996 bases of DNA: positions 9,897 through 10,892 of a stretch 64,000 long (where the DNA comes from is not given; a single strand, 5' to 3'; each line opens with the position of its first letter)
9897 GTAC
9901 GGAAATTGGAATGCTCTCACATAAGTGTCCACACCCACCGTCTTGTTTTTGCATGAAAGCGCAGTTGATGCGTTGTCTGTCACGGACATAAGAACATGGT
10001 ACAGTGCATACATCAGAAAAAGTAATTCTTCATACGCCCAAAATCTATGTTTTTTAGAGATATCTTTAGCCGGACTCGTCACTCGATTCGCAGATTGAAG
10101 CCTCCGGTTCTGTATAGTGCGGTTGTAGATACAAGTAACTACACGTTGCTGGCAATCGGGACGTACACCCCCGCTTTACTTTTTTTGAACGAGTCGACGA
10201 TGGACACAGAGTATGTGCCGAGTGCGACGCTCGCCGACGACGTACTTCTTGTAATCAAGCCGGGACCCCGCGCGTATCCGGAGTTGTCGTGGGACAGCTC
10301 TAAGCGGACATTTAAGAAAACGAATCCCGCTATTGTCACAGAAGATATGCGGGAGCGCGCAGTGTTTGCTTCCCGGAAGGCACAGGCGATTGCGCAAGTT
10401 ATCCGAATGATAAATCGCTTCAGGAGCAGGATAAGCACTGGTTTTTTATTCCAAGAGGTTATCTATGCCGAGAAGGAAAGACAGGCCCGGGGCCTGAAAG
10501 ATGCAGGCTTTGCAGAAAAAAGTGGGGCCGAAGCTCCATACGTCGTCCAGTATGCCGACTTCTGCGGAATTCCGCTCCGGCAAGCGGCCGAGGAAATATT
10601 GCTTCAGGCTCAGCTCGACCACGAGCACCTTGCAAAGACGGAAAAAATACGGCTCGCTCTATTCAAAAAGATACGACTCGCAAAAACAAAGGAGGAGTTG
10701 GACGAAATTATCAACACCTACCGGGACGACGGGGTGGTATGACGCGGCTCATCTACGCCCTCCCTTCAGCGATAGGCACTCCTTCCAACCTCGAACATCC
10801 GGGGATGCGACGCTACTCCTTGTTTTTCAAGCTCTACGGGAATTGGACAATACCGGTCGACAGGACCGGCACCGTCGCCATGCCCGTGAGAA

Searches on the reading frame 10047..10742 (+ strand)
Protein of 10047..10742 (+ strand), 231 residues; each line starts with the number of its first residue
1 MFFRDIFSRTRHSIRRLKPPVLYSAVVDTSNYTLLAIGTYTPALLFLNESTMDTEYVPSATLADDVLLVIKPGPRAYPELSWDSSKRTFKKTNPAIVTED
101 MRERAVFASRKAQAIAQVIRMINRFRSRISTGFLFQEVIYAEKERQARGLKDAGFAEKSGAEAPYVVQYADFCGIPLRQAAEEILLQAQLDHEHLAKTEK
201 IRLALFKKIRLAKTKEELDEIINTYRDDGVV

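Call 36: search_protein_families(library=pfam, proteins=[window:10047-10742:+], max_evalue=0.1)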
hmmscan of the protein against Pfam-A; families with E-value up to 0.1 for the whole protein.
window:10047-10742:+ (231 aa): 0 families

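Call 45: search_protein_families(library=phrogs, proteins=[window:10047-10742:+], max_evalue=0.01)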
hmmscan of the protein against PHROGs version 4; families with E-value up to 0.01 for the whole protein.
window:10047-10742:+ (231 aa): 1 family
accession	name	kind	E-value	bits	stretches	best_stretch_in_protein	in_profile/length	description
phrog_8983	-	unknown function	2.4e-05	25.3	1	138-219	75-154/173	-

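Call 64: search_protein_families(library=ncbifam, proteins=[window:10047-10742:+], max_evalue=0.01)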
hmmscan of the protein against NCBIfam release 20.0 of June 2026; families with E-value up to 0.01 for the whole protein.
window:10047-10742:+ (231 aa): 0 families

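Call 80: search_protein_families(library=padloc, proteins=[window:10047-10742:+], max_evalue=0.01)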
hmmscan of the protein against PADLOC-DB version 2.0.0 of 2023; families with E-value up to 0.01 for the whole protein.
window:10047-10742:+ (231 aa): 0 families
